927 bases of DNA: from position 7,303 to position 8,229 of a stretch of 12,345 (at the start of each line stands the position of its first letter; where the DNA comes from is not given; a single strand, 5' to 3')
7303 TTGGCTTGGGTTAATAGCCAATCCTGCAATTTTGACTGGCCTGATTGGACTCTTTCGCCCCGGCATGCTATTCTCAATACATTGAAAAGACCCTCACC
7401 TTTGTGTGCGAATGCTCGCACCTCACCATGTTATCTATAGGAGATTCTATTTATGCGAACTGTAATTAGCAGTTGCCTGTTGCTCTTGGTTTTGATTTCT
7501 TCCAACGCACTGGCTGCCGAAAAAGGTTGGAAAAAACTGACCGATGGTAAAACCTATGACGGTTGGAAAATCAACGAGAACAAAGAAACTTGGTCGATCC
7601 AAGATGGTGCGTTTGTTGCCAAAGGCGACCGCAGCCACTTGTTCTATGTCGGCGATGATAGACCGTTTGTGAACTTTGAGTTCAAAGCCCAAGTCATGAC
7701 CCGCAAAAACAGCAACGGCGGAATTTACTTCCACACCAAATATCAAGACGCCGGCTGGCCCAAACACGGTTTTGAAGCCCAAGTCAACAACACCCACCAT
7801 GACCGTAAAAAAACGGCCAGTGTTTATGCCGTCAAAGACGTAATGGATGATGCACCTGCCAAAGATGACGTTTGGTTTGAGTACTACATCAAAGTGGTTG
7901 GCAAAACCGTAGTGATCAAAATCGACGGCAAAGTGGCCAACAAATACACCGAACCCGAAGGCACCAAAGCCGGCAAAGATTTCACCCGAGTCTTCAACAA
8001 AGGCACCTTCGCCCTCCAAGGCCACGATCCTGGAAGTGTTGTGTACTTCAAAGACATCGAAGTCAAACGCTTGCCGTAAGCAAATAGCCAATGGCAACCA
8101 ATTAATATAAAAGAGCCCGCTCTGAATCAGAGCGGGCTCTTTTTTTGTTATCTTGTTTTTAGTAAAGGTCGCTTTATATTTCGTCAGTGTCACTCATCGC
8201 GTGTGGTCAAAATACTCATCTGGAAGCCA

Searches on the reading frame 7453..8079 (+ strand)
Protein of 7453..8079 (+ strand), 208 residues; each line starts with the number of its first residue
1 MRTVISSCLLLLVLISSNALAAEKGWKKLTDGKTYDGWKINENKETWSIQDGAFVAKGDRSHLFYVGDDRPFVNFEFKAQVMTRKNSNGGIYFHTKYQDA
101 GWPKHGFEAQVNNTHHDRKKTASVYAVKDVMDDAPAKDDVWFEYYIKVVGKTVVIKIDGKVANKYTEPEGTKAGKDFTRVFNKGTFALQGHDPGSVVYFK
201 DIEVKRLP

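Call 7: search_protein_families(library=pfam, proteins=[window:7453-8079:+], max_evalue=0.01)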
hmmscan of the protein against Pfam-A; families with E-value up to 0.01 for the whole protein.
window:7453-8079:+ (208 aa): 1 family
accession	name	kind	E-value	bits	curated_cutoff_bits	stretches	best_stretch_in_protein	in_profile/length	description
PF06439.18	3keto-disac_hyd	-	6e-35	121.4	26.8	1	25-205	1-187/187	3-keto-disaccharide hydrolase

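Call 10: find_encoding_contigs(protein=window:7453-8079:+, flank=10000, max_places=10)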
Protein window:7453-8079:+ (208 aa): 2 contigs read that carry it; 2 places shown.
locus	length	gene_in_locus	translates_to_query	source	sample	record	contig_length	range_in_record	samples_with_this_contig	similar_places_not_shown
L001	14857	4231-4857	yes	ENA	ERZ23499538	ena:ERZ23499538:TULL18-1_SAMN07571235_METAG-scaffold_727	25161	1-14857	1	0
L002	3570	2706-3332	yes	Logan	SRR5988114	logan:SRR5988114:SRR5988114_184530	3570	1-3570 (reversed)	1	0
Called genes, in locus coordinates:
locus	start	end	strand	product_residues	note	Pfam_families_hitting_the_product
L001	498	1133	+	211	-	PF01327:Pep_deformylase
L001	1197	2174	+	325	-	PF00551:Formyl_trans_N, PF02911:Formyl_trans_C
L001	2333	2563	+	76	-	-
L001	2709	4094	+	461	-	PF00919:UPF0004, PF04055:Radical_SAM, PF01938:TRAM (faint)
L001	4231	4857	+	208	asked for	PF06439:3keto-disac_hyd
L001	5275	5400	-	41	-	-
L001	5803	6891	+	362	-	PF03235:GmrSD_N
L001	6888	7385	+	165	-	PF18735:HEPN_RiboL-PSP (weak)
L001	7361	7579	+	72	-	-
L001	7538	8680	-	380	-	PF01408:GFO_IDH_MocA, PF22685:Gal80p_C-like (faint), PF22725:GFO_IDH_MocA_C3, PF02894:GFO_IDH_MocA_C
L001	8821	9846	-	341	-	PF01261:AP_endonuc_2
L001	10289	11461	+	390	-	PF14486:DUF4432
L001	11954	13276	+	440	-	-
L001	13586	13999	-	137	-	PF15601:Imm70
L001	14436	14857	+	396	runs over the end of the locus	PF06439:3keto-disac_hyd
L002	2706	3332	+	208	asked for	PF06439:3keto-disac_hyd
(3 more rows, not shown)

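Call 24: find_homologous_proteins(query=window:7453-8079:+, max_evalue=1e-20)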
Query window:7453-8079:+ (208 aa): 7272 proteins with E <= 1e-20 among 7366 candidates; the best 120 are listed.
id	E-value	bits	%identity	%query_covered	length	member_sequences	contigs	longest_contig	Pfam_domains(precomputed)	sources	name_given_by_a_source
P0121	9.8e-139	478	100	100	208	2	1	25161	PF06439.19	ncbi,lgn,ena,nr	ncbi:MAG: glycosyl hydrolase [Blastopirellula sp.]|nr:MAG: glycosyl hydrolase [Blastopirellula sp.]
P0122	6.0e-95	335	70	100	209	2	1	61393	PF06439.19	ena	-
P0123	5.6e-94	332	67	100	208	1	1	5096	PF06439.19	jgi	-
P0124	3.8e-93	329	72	97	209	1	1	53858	PF06439.19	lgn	-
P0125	4.0e-93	329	68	100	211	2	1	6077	PF06439.19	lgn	-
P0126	2.0e-91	323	66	100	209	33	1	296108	PF06439.19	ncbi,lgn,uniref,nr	ncbi:DUF1080 domain-containing protein [Blastopirellula marina]|uniref:DUF1080 domain-containing pro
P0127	8.0e-91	321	67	98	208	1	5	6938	PF06439.19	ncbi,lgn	-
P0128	2.1e-90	320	68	98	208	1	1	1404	PF06439.19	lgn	-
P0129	5.1e-90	319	67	98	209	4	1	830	PF06439.19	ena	-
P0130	3.7e-89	316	65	100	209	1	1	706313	PF06439.19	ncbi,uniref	ncbi:DUF1080 domain-containing protein [Bremerella sp. JC770]|uniref:3-keto-disaccharide hydrolase n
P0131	5.0e-89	315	65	100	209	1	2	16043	PF06439.19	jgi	-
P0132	1.1e-87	311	64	100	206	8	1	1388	PF06439.19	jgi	-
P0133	5.7e-87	309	64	98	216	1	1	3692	PF06439.19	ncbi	-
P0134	9.6e-87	308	67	95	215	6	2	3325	PF06439.19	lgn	-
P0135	1.6e-86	307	66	97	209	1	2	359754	PF06439.19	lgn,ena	-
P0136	6.9e-86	305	62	100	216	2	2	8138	PF06439.19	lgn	-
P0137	1.5e-85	304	67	93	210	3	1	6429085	PF06439.19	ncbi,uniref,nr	ncbi:DUF1080 domain-containing protein [Blastopirellula sp. J2-11]|uniref:3-keto-disaccharide hydrol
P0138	2.7e-85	303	64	96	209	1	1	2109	PF06439.19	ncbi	-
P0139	3.9e-85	303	62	97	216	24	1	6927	PF06439.19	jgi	-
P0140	4.7e-85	302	69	89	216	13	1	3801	PF06439.19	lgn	-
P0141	5.2e-85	302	63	96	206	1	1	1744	PF06439.19,PF21708.5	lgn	-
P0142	6.3e-85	302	64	96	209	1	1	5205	PF06439.19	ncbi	-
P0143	1.1e-84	301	64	96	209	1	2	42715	PF06439.19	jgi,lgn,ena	-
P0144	1.3e-84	301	67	99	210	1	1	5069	PF06439.19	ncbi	-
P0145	1.4e-84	301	62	100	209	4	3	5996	PF06439.19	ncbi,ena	-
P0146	1.6e-84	301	64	100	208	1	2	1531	PF06439.19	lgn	-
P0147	9.3e-84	298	63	100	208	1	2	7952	PF06439.19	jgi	-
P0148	9.8e-84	298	65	99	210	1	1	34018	PF06439.19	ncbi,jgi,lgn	ncbi:MAG: 3-keto-disaccharide hydrolase [Planctomycetota bacterium]|jgi:hypothetical protein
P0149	1.6e-83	297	63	96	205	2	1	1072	PF06439.19,PF21708.5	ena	-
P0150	2.2e-83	297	65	99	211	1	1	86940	PF06439.19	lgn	-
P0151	3.5e-83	296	65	97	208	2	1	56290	PF06439.19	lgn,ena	-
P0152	7.9e-83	295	61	99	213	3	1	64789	PF06439.19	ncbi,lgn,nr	ncbi:MAG: DUF1080 domain-containing protein [Planctomycetaceae bacterium]|nr:DUF1080 domain-containi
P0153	1.1e-82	295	63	96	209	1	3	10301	PF06439.19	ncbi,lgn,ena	-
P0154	1.3e-82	294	63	96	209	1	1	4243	PF06439.19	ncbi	-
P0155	1.6e-82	294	64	97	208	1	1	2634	PF06439.19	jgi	jgi:hypothetical protein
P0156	1.9e-82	294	68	89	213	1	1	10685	PF06439.19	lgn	-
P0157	2.1e-82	294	59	100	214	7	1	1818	PF06439.19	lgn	-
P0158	4.9e-82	293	67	97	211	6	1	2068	PF06439.19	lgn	-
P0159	5.4e-82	292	65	96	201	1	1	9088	PF06439.19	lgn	-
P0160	6.2e-82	292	63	96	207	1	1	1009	PF06439.19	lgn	-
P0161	8.0e-82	292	64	97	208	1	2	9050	PF06439.19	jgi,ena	jgi:hypothetical protein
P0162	9.1e-82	292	62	95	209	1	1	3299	PF06439.19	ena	-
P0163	1.0e-81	292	61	100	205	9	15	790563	PF06439.19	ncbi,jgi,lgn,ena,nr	ncbi:DUF1080 domain-containing protein [Mariniblastus sp.]|jgi:hypothetical protein|nr:DUF1080 domai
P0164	1.3e-81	291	66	90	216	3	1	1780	PF06439.19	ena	-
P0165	3.2e-81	290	61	100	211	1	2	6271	PF06439.19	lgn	-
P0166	3.6e-81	290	64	100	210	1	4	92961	PF06439.19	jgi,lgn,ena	-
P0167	4.8e-81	289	64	90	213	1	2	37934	PF06439.19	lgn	-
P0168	5.8e-81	289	68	89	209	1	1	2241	PF06439.19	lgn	-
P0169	5.9e-81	289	64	98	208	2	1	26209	PF06439.19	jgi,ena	jgi:hypothetical protein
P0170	6.0e-81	289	64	99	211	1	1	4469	PF06439.19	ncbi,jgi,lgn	-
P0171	6.4e-81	289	66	96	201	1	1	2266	PF06439.19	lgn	-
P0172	8.0e-81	289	63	100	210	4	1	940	PF06439.19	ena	-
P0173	1.0e-80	288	62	100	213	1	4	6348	PF06439.19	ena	-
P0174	1.4e-80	288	61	95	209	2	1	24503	PF06439.19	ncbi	-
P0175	1.4e-80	288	62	96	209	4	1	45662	PF06439.19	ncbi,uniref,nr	ncbi:DUF1080 domain-containing protein [Rubinisphaera sp. JC750]|uniref:3-keto-disaccharide hydrolas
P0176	1.4e-80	288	64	97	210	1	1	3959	PF06439.19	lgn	-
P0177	1.5e-80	288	64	98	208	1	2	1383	PF06439.19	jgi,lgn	-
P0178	1.7e-80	288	64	98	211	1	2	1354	PF06439.19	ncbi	-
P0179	2.0e-80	287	64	97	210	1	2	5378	PF06439.19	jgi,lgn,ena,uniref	uniref:DUF1080 domain-containing protein n=1 Tax=Schlesneria paludicola TaxID=360056 RepID=A0A7C2PB8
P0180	3.1e-80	287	61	100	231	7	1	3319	PF06439.19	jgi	jgi:hypothetical protein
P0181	3.2e-80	287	64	98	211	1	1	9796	PF06439.19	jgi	jgi:hypothetical protein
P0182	3.3e-80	287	65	97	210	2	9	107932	PF06439.19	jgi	jgi:hypothetical protein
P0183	3.5e-80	286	61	100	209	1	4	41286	PF06439.19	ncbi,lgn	-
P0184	3.8e-80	286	63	96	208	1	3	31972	PF06439.19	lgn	-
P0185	3.8e-80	286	62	96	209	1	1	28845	PF06439.19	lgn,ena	-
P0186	3.8e-80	286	62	96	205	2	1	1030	PF06439.19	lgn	-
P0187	3.9e-80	286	63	100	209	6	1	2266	PF06439.19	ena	-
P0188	4.0e-80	286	59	100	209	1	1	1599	PF06439.19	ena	-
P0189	4.2e-80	286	61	100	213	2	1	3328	PF06439.19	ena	-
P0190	4.7e-80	286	62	97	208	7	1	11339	PF06439.19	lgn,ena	-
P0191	5.0e-80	286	62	97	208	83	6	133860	PF06439.19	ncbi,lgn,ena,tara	tara:strand:+ start:1465 stop:2091 length:627 start_codon:yes stop_codon:yes gene_type:complete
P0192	5.2e-80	286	61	97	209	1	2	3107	PF06439.19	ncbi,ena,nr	ncbi:MAG: DUF1080 domain-containing protein [Planctomycetales bacterium]|nr:DUF1080 domain-containin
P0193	5.3e-80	286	60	100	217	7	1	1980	PF06439.19,PF21708.5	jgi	jgi:hypothetical protein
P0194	5.3e-80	286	62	96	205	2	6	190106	PF06439.19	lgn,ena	-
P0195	5.8e-80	286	62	100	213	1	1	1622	PF06439.19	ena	-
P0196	6.1e-80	286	62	97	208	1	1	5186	PF06439.19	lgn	-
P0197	6.8e-80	286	61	100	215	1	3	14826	PF06439.19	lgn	-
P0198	8.2e-80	285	62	99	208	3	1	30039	PF06439.19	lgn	-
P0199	9.0e-80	285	63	97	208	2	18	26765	PF06439.19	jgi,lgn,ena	jgi:hypothetical protein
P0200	9.1e-80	285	62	96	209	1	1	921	PF06439.19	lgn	-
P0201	9.7e-80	285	63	100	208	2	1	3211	PF06439.19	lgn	-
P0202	1.0e-79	285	62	98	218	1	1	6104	PF06439.19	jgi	jgi:hypothetical protein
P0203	1.2e-79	285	62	96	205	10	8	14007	PF06439.19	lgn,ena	-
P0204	1.7e-79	284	61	100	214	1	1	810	PF06439.19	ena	-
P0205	2.4e-79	284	61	100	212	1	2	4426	PF06439.19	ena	-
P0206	4.2e-79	283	63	94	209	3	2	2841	PF06439.19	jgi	jgi:hypothetical protein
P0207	4.7e-79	283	60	100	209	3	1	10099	PF06439.19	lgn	-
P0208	4.8e-79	283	62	97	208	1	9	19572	PF06439.19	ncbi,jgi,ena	ncbi:MAG: 3-keto-disaccharide hydrolase [Planctomycetales bacterium]|jgi:hypothetical protein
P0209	5.1e-79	283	60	99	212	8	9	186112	PF06439.19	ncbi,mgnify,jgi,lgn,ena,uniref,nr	ncbi:DUF1080 domain-containing protein [Rubinisphaera sp.]|mgnify:FL=1|uniref:3-keto-disaccharide hy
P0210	5.7e-79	283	66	89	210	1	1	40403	PF06439.19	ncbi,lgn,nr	ncbi:DUF1080 domain-containing protein [bacterium]|nr:DUF1080 domain-containing protein [bacterium]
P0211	5.9e-79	282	63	98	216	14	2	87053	PF06439.19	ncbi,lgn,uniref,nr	ncbi:3-keto-disaccharide hydrolase [Planctopirus hydrillae]|uniref:Glycosyl hydrolase n=1 Tax=Planct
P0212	6.6e-79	282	64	98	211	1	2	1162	PF06439.19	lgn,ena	-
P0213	6.7e-79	282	65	88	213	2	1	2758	PF06439.19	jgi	jgi:hypothetical protein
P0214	6.7e-79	282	64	100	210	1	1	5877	PF06439.19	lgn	-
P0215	8.9e-79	282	63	96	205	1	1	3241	PF06439.19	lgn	-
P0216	9.2e-79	282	62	100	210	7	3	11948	PF06439.19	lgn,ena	-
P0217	9.6e-79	282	64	98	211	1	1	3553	PF06439.19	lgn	-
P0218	1.0e-78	282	62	97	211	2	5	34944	PF06439.19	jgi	jgi:hypothetical protein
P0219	1.1e-78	282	59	100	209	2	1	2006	PF06439.19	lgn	-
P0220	1.3e-78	281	63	93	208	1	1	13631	PF06439.19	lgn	-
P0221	1.5e-78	281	60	97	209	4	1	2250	PF06439.19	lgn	-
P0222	1.5e-78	281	60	100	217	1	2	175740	PF06439.19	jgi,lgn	-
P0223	1.6e-78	281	60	98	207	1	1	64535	PF06439.19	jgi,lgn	jgi:hypothetical protein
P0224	1.6e-78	281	61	99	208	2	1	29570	PF06439.19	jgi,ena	-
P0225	1.7e-78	281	61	100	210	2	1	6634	PF06439.19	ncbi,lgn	-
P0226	1.8e-78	281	67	91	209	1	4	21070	PF06439.19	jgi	jgi:hypothetical protein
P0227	2.0e-78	281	62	99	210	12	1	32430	PF06439.19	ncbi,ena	-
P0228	2.2e-78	281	62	96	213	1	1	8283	PF06439.19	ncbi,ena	-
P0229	2.2e-78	281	63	98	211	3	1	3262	PF06439.19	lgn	-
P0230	2.2e-78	281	59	100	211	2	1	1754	PF06439.19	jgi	jgi:hypothetical protein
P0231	2.4e-78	280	60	100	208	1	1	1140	PF06439.19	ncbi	-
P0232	2.4e-78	280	60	100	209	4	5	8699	PF06439.19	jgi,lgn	jgi:hypothetical protein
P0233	2.5e-78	280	66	89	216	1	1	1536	PF06439.19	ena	-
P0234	2.6e-78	280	60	100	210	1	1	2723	PF06439.19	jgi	-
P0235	2.7e-78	280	66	89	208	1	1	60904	PF06439.19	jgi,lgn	jgi:hypothetical protein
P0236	3.0e-78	280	59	100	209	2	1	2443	PF06439.19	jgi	jgi:hypothetical protein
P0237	3.9e-78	280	60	100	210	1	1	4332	PF06439.19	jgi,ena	-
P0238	3.9e-78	280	61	100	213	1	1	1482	PF06439.19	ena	-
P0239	4.5e-78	280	61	98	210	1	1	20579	PF06439.19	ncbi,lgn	-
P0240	6.2e-78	279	61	100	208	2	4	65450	PF06439.19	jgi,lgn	jgi:hypothetical protein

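Call 25: find_encoding_contigs(protein=P0122, flank=10000, max_places=2)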
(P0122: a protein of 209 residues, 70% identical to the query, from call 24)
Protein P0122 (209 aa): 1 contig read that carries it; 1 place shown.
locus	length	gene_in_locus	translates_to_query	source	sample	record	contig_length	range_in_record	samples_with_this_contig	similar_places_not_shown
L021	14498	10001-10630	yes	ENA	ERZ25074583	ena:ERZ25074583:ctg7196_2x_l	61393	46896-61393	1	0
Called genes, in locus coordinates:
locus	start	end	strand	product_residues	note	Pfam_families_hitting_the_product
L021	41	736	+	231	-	PF06439:3keto-disac_hyd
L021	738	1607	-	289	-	-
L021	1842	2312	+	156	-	PF01878:EVE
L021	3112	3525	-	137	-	PF02537:CRCB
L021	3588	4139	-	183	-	PF05163:DinB, PF12867:DinB_2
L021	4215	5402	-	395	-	PF00162:PGK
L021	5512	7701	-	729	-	PF00122:E1-E2_ATPase, PF00702:Hydrolase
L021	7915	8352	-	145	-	-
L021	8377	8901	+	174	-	PF02535:Zip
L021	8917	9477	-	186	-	-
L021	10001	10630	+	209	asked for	PF06439:3keto-disac_hyd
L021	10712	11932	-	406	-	-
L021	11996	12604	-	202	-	PF16657:Malt_amylase_C (weak), PF25839:Apionate_lact_C (weak)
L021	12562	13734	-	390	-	PF00128:Alpha-amylase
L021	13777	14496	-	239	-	?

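Call 26: find_encoding_contigs(protein=P0124, flank=10000, max_places=2)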
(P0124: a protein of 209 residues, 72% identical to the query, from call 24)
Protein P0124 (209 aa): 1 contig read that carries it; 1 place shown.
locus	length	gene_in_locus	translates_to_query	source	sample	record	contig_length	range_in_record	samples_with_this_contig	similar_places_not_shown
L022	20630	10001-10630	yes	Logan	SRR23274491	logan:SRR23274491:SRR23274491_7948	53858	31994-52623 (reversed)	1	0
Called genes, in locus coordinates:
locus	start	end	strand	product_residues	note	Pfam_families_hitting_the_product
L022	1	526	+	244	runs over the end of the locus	PF13489:Methyltransf_23, PF01209:Ubie_methyltran, PF13847:Methyltransf_31, PF08241:Methyltransf_11, PF08242:Methyltransf_12, PF13649:Methyltransf_25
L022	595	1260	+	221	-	-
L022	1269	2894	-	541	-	PF00070:Pyr_redox (faint), PF00890:FAD_binding_2 (faint), PF01266:DAO, PF01946:Thi4 (weak), PF03486:HI0933_like (faint), PF12831:FAD_oxidored (weak), PF13450:NAD_binding_8, PF01593:Amino_oxidase, +1 more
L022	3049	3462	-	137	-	PF02537:CRCB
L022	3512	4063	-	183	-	PF05163:DinB, PF12867:DinB_2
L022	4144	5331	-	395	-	PF00162:PGK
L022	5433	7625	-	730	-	PF00122:E1-E2_ATPase, PF00702:Hydrolase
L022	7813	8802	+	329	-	PF02535:Zip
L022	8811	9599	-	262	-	PF01544:CorA (weak)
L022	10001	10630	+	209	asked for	PF06439:3keto-disac_hyd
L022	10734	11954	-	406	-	-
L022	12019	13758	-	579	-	PF00128:Alpha-amylase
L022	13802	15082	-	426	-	PF13692:Glyco_trans_1_4 (weak), PF00534:Glycos_transf_1 (weak)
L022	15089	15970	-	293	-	PF00702:Hydrolase, PF13242:Hydrolase_like (weak)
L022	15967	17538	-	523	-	-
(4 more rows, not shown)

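Call 27: find_encoding_contigs(protein=P0126, flank=10000, max_places=2)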
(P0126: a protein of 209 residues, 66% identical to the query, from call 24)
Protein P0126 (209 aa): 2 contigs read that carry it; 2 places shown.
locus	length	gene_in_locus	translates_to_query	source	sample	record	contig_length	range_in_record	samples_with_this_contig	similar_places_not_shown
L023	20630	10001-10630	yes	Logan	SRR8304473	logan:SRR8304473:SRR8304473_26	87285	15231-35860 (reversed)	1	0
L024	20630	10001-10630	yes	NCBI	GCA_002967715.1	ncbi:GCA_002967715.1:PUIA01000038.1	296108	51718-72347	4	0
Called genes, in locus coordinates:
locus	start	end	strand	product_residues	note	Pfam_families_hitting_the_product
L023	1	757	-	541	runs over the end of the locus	PF00070:Pyr_redox (faint), PF00890:FAD_binding_2 (faint), PF01266:DAO, PF01946:Thi4 (faint), PF03486:HI0933_like (faint), PF12831:FAD_oxidored, PF13450:NAD_binding_8, PF01593:Amino_oxidase, +1 more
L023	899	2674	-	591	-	PF07596:SBP_bac_10 (weak)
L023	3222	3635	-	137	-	PF02537:CRCB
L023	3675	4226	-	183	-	PF05163:DinB, PF12867:DinB_2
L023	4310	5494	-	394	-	PF00162:PGK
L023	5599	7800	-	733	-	PF00403:HMA (weak), PF00122:E1-E2_ATPase, PF00702:Hydrolase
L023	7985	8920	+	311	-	PF02535:Zip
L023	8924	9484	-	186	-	-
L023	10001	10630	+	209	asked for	PF06439:3keto-disac_hyd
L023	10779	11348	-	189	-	-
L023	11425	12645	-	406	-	-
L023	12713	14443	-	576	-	PF00128:Alpha-amylase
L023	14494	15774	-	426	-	PF13692:Glyco_trans_1_4 (weak), PF00534:Glycos_transf_1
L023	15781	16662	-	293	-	PF00702:Hydrolase, PF13419:HAD_2, PF13242:Hydrolase_like (faint)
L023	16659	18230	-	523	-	-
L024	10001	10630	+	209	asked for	PF06439:3keto-disac_hyd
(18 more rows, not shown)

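Call 32: search_protein_families(library=ncbifam, proteins=[window:7453-8079:+], max_evalue=0.01)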
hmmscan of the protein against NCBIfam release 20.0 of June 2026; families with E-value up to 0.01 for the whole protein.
window:7453-8079:+ (208 aa): 0 families
